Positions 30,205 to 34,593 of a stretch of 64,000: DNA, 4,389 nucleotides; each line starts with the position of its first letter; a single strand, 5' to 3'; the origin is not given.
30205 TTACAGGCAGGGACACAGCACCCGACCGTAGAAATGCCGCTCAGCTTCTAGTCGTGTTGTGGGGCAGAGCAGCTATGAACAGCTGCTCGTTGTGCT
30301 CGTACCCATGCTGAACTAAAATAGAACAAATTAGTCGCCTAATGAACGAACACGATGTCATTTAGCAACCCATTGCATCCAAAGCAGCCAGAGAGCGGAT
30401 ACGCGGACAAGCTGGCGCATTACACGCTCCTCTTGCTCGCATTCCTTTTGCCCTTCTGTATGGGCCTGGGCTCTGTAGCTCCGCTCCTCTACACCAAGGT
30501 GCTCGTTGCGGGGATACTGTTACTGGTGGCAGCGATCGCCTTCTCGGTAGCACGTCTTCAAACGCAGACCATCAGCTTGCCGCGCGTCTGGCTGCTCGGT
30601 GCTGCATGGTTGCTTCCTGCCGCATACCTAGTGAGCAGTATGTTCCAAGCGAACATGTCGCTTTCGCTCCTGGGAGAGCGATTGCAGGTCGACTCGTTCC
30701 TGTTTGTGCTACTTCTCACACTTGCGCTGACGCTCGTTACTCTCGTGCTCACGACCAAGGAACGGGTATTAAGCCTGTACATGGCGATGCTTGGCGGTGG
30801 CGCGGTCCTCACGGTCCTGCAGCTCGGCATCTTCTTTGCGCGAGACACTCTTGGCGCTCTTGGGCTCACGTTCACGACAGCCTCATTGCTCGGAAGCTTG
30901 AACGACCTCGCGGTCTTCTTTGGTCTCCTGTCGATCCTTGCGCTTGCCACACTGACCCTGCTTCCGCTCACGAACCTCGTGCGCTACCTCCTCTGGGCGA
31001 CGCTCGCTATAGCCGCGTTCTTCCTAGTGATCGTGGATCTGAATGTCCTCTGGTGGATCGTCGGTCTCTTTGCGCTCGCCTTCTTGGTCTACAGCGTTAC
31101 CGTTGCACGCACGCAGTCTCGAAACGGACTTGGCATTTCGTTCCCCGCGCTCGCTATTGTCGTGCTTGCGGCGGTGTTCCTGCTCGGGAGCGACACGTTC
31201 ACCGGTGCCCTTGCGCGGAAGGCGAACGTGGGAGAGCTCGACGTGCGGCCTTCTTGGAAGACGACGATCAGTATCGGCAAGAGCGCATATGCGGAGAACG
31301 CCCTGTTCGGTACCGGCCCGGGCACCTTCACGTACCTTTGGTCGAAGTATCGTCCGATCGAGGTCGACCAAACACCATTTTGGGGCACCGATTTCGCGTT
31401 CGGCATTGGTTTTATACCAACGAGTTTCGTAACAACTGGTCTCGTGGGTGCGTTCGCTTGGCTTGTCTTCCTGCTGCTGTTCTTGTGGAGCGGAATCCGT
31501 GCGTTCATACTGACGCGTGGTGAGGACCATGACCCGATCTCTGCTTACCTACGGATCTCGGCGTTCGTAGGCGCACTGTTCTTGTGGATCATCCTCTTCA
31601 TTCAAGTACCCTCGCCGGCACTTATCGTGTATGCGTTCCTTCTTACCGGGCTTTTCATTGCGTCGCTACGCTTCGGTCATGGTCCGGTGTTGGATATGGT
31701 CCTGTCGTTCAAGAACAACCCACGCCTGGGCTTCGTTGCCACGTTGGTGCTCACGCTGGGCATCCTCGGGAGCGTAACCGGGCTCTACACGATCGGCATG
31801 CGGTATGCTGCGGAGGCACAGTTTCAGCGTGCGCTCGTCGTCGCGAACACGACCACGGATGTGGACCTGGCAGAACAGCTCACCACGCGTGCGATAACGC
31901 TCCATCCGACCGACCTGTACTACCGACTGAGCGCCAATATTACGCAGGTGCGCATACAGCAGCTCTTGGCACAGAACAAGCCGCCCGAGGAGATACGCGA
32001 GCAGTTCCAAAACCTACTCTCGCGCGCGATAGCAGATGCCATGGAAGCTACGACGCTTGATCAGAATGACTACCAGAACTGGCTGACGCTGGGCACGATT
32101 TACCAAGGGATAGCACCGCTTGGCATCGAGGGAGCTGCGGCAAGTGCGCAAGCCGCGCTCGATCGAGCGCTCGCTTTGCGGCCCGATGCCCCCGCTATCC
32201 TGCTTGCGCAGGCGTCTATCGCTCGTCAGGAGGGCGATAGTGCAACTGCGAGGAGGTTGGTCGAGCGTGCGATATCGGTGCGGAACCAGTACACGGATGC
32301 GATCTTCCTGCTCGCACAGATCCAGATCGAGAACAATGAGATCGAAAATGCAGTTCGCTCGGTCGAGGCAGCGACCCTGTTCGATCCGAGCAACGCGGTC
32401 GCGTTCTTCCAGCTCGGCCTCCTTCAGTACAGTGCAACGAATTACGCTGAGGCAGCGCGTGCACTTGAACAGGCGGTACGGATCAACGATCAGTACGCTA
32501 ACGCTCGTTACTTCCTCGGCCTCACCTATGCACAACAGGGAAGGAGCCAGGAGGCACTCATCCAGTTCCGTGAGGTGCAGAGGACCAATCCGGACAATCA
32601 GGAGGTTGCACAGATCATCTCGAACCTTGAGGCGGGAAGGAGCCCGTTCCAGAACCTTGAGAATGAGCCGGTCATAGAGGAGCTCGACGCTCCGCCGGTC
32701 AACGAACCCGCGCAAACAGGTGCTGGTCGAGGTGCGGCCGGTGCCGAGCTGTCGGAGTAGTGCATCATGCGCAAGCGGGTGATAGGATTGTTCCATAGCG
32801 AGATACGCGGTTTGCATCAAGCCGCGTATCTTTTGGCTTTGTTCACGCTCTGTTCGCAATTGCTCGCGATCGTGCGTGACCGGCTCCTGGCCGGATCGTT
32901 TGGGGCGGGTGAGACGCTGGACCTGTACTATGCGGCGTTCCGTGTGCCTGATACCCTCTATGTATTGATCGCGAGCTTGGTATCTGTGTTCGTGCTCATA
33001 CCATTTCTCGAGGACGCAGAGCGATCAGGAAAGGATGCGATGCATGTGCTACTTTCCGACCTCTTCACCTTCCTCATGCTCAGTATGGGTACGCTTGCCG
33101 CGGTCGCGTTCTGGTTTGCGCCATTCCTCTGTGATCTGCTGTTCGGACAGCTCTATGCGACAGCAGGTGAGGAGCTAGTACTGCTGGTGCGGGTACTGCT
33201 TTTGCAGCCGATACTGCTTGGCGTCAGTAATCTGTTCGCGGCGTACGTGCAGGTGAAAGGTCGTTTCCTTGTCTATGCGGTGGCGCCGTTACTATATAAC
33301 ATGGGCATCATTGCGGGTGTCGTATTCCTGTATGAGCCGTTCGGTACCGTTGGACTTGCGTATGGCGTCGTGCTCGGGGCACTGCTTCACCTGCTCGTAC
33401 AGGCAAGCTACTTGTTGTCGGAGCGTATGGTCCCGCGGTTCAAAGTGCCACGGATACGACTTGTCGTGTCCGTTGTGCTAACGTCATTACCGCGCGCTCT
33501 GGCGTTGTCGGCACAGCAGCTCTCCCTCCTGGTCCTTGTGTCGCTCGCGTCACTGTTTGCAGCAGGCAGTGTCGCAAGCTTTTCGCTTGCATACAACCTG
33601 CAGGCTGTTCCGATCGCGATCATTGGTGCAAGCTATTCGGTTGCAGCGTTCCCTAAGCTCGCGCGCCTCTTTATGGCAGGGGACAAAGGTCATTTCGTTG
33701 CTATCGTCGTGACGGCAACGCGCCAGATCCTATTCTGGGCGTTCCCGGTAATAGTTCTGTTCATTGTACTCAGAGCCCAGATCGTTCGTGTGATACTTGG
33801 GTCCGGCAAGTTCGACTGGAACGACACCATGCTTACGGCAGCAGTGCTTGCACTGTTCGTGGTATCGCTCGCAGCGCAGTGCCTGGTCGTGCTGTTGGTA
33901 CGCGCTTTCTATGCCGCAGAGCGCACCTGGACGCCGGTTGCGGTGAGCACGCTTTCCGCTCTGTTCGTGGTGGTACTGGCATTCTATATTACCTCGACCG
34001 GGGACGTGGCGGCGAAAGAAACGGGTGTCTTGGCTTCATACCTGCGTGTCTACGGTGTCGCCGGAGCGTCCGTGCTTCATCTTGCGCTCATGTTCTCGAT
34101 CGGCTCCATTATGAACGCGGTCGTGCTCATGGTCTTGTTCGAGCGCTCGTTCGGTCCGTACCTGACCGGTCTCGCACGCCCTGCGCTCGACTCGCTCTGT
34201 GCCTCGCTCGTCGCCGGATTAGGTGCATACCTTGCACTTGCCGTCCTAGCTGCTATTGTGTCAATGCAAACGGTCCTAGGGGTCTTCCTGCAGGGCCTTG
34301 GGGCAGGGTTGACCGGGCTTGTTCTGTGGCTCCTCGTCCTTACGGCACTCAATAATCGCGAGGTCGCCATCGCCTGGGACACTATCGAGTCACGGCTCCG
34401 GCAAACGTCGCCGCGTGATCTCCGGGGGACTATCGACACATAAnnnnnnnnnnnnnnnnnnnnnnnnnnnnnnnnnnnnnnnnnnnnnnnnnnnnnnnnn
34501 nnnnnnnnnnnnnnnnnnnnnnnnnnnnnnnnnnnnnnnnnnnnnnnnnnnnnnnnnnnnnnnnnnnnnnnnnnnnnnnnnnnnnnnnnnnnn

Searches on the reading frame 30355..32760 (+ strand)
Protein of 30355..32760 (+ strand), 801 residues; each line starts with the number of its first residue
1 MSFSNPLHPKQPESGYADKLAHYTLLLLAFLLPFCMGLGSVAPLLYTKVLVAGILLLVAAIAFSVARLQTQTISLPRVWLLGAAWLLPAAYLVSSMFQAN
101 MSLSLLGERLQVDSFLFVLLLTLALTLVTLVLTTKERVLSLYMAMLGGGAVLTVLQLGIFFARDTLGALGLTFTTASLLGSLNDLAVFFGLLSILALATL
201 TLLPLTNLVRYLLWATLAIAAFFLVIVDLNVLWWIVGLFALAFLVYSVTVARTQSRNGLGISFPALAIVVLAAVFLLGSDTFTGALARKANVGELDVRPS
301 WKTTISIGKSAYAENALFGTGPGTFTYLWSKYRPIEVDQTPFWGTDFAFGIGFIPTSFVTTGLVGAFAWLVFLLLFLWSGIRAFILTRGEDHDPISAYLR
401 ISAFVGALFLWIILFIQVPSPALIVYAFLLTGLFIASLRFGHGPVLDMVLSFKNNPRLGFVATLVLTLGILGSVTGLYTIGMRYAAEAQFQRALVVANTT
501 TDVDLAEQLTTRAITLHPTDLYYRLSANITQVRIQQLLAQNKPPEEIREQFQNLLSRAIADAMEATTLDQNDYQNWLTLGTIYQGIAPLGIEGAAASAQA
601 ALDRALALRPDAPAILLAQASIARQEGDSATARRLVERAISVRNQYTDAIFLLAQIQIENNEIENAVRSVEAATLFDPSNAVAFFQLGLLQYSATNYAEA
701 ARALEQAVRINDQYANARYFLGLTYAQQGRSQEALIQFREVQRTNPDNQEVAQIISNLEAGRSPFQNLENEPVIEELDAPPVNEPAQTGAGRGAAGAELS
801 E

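Call 17: search_protein_families(library=pfam, proteins=[window:30355-32760:+], max_evalue=0.00001)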
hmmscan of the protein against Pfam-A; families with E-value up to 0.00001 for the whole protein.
window:30355-32760:+ (801 aa): 13 families
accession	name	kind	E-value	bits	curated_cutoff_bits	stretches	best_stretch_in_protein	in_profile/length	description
PF14559.12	TPR_19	-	7e-16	58.8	25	2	694-757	4-67/68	Tetratricopeptide repeat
PF07719.23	TPR_2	-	3.1e-14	52.3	27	0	715-748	1-34/34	Tetratricopeptide repeat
PF13432.12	TPR_16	-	1.2e-12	48.5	32.7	1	686-748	2-64/65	Tetratricopeptide repeat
PF13181.12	TPR_8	-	3e-10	39.8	25.7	0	715-748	1-34/34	Tetratricopeptide repeat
PF23914.1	TPR_CcmH_CycH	-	3.5e-10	40.4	42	1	569-669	46-143/158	Cytochrome c-type biogenesis protein H TPR domain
PF13431.12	TPR_17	-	1.1e-09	38.2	24.4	0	704-735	2-33/34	Tetratricopeptide repeat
PF13414.12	TPR_11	-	1.2e-08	35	26.8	0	696-729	9-42/42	TPR repeat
PF00515.34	TPR_1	-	9.1e-08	32.1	27.8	0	715-748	1-34/34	Tetratricopeptide repeat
PF25063.1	ARM_TT21_C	-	4.2e-07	30.5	35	1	599-751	41-200/209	Tetratricopeptide repeat protein 21 C-terminal ARM domain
PF13371.12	TPR_9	-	6.3e-07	29.8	35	0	655-714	3-62/73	Tetratricopeptide repeat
PF12895.13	ANAPC3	-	6.9e-07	29.9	27.2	0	660-738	2-79/82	Anaphase-promoting complex, cyclosome, subunit 3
PF13428.12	TPR_14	-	1.7e-06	28.6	23.5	0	613-656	1-44/44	Tetratricopeptide repeat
PF13424.12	TPR_12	-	4.8e-06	27.1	30.1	0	712-741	42-71/77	Tetratricopeptide repeat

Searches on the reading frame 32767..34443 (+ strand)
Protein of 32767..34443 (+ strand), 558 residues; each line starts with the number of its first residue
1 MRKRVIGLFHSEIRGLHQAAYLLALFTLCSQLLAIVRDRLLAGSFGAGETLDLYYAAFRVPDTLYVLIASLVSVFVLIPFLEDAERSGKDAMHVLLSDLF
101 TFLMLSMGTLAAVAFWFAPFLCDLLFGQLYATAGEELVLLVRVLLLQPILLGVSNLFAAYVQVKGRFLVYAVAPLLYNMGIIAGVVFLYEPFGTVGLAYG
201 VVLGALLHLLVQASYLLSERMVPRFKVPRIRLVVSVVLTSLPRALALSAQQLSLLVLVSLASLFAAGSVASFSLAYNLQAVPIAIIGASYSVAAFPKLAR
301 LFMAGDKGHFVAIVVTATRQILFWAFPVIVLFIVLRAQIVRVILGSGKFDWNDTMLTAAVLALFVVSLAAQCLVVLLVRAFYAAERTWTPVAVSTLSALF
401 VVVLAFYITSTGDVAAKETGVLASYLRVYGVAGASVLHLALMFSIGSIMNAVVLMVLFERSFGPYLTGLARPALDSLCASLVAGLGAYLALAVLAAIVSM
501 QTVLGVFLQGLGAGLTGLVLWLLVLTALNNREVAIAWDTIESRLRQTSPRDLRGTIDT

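Call 17: search_protein_families(library=pfam, proteins=[window:32767-34443:+], max_evalue=0.00001)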
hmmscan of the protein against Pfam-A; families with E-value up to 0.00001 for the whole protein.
window:32767-34443:+ (558 aa): 1 family
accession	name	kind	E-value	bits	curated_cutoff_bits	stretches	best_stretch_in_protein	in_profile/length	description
PF03023.19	MurJ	-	3.1e-57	194.6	27.4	1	42-498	2-441/451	Lipid II flippase MurJ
